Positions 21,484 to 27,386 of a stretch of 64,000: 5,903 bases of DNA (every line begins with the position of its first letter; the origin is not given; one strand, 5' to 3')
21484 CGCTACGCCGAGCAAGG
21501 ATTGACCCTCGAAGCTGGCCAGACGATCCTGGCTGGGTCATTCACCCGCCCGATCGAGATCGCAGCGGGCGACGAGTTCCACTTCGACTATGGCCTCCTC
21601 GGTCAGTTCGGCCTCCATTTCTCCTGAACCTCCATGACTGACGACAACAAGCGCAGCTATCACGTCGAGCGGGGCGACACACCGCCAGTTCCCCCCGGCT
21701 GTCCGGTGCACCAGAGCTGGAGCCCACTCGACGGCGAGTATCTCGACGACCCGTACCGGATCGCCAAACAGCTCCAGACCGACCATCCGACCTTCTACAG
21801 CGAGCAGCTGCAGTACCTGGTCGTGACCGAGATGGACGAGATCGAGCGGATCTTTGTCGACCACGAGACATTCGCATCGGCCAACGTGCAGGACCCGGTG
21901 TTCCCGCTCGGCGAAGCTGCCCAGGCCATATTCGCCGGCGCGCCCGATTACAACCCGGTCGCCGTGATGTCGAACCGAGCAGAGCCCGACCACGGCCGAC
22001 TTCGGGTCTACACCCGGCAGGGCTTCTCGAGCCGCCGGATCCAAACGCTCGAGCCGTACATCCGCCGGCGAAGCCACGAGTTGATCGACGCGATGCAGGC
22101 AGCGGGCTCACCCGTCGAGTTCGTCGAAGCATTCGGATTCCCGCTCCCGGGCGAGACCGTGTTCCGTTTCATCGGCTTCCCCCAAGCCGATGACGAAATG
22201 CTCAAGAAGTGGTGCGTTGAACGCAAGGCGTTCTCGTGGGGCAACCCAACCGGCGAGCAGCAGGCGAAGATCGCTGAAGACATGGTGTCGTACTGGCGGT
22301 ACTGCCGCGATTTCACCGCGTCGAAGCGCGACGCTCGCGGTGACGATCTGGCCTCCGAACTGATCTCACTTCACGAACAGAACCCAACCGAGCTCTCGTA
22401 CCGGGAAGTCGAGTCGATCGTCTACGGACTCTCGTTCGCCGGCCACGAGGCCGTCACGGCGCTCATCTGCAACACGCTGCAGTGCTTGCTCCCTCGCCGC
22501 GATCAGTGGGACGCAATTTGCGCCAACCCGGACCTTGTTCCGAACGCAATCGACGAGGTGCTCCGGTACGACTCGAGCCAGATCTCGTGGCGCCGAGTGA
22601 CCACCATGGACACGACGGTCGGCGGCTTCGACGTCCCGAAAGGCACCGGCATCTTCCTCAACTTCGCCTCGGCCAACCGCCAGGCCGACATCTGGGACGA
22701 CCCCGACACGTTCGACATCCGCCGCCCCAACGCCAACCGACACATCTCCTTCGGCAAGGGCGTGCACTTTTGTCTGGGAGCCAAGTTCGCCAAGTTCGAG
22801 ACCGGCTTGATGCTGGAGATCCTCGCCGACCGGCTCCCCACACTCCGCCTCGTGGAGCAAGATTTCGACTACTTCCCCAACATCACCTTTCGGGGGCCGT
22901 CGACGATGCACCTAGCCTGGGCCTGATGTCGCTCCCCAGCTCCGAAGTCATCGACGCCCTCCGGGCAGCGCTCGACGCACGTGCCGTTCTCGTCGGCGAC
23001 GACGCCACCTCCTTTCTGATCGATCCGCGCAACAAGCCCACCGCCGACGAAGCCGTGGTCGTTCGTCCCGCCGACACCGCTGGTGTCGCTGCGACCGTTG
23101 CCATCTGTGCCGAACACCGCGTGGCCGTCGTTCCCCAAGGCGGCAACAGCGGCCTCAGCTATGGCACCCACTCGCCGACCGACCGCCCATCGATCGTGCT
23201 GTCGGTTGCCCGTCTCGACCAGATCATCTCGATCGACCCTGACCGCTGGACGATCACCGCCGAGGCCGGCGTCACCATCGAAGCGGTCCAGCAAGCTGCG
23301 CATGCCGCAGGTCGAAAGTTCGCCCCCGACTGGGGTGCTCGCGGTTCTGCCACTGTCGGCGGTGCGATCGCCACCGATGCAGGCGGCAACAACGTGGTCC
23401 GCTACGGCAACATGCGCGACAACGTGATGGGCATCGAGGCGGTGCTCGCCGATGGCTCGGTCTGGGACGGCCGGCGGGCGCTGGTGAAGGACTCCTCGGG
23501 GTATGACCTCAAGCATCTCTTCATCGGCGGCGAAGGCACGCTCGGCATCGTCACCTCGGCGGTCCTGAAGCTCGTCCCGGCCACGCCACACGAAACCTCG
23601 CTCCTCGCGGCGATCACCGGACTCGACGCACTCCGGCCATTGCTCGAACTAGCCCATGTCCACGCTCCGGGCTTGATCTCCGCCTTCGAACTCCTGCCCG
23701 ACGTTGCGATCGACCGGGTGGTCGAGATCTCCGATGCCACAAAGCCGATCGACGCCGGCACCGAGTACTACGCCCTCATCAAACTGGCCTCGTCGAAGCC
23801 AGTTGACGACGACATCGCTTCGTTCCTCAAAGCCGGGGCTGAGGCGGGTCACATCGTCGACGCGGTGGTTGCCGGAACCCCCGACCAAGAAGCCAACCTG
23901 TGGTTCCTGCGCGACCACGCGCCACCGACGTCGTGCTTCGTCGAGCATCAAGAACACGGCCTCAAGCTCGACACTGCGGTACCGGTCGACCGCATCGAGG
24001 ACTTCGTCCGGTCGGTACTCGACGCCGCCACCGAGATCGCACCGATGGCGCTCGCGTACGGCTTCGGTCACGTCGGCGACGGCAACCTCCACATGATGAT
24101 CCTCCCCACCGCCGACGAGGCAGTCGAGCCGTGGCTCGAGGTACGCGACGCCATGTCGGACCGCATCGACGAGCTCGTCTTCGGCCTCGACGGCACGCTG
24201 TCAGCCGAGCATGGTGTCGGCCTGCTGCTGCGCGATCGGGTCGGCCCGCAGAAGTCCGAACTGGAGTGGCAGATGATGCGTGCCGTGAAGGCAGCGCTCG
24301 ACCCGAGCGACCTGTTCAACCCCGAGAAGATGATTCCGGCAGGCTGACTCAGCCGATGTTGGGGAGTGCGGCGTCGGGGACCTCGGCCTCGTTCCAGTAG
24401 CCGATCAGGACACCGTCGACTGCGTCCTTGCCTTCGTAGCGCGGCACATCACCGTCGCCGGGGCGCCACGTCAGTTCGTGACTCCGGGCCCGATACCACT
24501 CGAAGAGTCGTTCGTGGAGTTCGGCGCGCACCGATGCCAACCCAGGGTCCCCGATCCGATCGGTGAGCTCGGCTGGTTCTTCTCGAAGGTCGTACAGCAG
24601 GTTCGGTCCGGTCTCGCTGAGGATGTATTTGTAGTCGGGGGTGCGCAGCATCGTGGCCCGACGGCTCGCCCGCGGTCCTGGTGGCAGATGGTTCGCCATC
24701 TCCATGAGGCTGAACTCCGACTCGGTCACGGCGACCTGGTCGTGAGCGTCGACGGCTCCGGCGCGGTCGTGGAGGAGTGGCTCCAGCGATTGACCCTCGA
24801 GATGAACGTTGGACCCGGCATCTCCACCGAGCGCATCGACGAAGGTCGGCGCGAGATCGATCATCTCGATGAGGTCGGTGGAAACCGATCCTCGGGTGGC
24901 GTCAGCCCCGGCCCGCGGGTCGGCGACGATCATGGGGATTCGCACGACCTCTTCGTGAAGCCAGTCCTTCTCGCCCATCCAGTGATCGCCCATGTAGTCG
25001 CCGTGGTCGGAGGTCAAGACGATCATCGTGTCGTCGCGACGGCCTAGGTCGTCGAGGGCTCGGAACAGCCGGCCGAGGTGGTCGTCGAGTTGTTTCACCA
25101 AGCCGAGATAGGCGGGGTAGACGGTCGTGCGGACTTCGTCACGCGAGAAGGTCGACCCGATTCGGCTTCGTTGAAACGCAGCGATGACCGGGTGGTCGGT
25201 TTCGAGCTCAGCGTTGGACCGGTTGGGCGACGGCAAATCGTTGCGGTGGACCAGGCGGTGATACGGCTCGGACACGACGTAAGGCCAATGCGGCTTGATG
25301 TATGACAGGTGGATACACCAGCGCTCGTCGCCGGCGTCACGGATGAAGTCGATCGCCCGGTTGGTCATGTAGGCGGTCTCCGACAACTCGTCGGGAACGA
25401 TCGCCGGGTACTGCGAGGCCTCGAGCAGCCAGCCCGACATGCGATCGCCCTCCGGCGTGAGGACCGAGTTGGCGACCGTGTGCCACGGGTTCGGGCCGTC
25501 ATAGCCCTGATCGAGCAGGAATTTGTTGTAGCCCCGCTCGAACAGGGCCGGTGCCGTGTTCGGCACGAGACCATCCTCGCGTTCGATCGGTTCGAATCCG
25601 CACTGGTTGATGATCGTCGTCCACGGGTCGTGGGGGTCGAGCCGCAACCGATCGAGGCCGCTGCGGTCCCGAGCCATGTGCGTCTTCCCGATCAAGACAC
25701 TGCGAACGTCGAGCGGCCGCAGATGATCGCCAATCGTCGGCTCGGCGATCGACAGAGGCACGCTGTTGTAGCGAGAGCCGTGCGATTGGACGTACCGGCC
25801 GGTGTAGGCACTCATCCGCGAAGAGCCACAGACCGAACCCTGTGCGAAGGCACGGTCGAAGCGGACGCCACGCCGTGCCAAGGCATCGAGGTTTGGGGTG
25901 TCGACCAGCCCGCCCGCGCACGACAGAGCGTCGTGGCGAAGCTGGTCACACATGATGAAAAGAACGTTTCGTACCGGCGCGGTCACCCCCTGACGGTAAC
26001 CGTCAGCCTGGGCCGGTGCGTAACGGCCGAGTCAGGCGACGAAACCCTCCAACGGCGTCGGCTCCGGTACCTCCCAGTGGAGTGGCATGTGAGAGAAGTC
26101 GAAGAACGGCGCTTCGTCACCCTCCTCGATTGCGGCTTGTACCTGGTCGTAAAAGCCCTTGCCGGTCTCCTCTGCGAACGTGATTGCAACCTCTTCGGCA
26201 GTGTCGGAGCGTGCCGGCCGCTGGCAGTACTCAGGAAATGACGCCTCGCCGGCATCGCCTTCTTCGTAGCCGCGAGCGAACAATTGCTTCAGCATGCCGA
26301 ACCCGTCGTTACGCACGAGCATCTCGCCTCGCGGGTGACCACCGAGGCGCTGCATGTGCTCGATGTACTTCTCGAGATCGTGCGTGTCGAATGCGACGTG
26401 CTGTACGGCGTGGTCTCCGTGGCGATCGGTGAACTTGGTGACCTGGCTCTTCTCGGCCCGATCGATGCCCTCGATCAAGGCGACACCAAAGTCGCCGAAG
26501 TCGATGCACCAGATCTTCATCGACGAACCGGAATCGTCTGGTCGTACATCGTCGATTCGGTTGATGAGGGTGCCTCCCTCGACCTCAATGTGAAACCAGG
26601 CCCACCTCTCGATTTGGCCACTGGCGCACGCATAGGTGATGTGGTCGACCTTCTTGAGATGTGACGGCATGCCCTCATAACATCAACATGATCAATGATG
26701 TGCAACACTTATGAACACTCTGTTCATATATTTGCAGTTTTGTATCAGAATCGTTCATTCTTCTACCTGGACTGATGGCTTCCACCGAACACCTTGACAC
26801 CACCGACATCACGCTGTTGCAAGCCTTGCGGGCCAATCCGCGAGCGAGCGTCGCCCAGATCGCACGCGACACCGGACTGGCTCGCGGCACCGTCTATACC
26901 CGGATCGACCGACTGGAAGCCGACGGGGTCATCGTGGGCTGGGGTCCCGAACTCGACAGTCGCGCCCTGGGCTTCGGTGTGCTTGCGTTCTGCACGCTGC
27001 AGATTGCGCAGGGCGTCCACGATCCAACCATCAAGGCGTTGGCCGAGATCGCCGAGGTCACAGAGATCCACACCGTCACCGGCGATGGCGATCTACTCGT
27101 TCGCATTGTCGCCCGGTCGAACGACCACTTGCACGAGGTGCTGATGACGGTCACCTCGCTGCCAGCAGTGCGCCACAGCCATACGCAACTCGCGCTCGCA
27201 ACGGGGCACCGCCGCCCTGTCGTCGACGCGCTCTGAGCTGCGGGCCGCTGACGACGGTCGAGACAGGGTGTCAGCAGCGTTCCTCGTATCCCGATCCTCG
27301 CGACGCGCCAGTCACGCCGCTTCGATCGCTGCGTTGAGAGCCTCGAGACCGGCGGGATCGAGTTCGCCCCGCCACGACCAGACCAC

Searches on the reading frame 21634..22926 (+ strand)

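Call 10: search_protein_families(library=pfam, proteins=[window:21634-22926:+])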
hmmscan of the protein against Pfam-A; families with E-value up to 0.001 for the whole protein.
window:21634-22926:+ (430 aa): 1 family
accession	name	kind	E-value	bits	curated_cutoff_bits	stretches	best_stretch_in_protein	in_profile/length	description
PF00067.27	p450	-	1.3e-23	84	22.8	1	301-396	323-427/462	Cytochrome P450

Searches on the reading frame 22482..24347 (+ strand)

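Call 10: search_protein_families(library=pfam, proteins=[window:22482-24347:+])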
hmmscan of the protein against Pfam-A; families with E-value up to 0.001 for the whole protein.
window:22482-24347:+ (621 aa): 2 families
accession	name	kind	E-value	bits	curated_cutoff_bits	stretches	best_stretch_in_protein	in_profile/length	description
PF02913.24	FAD-oxidase_C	-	3.6e-40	138.7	21.2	1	399-616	32-247/248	FAD linked oxidases, C-terminal domain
PF01565.28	FAD_binding_4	-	1.6e-37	128.7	26.4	1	191-328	2-136/139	FAD binding domain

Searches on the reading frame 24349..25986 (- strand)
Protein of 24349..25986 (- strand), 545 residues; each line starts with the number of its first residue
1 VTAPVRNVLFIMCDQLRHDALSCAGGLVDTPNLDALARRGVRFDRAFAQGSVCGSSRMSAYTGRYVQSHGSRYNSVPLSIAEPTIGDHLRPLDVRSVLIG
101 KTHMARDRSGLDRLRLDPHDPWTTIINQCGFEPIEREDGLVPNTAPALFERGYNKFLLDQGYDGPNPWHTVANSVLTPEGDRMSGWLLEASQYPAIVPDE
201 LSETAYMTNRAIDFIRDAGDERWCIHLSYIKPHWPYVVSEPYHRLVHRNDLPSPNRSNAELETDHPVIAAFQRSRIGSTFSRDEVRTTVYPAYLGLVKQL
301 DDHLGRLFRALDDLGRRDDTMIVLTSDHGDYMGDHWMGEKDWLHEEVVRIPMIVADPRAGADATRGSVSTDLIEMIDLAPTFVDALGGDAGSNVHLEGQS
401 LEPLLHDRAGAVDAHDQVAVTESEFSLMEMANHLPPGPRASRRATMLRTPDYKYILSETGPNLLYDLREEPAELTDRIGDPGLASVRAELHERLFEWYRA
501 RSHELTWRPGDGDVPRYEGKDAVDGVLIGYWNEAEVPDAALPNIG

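Call 10: search_protein_families(library=pfam, proteins=[window:24349-25986:-])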
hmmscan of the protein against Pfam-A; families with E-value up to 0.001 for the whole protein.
window:24349-25986:- (545 aa): 3 families
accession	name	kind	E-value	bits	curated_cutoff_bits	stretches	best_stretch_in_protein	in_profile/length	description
PF00884.28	Sulfatase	-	7.5e-39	134.3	25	1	6-387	1-300/301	Sulfatase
PF16347.10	SGSH_C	-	1.8e-13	51.3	29.3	1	333-496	1-150/154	N-sulphoglucosamine sulphohydrolase, C-terminal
PF01663.27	Phosphodiest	-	4.4e-12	46.7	23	1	296-346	187-239/342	Type I phosphodiesterase / nucleotide pyrophosphatase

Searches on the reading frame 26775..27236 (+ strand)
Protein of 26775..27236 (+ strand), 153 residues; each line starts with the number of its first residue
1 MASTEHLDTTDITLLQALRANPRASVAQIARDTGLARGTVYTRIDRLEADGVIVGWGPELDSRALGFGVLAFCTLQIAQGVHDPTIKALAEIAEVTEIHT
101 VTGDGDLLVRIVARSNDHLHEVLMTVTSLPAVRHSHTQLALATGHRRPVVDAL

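Call 14: search_protein_families(library=pfam, proteins=[window:26775-27236:+])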
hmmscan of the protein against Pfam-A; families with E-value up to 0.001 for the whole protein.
window:26775-27236:+ (153 aa): 9 families
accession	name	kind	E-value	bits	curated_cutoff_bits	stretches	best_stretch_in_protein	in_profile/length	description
PF01037.27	AsnC_trans_reg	-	5e-16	58.8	25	1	78-142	6-72/73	Lrp/AsnC ligand binding domain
PF13412.12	HTH_24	-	3e-14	52.8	21.9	1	7-53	1-47/48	Winged helix-turn-helix DNA-binding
PF13404.12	HTH_AsnC-type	-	1.1e-12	47.9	27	1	7-48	1-42/42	AsnC-type helix-turn-helix domain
PF09339.16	HTH_IclR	-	1.6e-06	28.3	22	1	13-52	7-47/52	IclR helix-turn-helix domain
PF12802.13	MarR_2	-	8.7e-06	26.2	27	1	8-54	4-51/61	MarR family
PF08279.18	HTH_11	-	3.8e-05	23.9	25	1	13-54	4-46/55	HTH domain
PF01047.28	MarR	-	0.00014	22.1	24.6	1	10-53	4-47/59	MarR family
PF13551.12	HTH_29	-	0.00016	22.1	28.1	1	22-52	13-41/64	Winged helix-turn helix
PF12840.13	HTH_20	-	0.0003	21.2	27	1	14-53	9-48/51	Helix-turn-helix domain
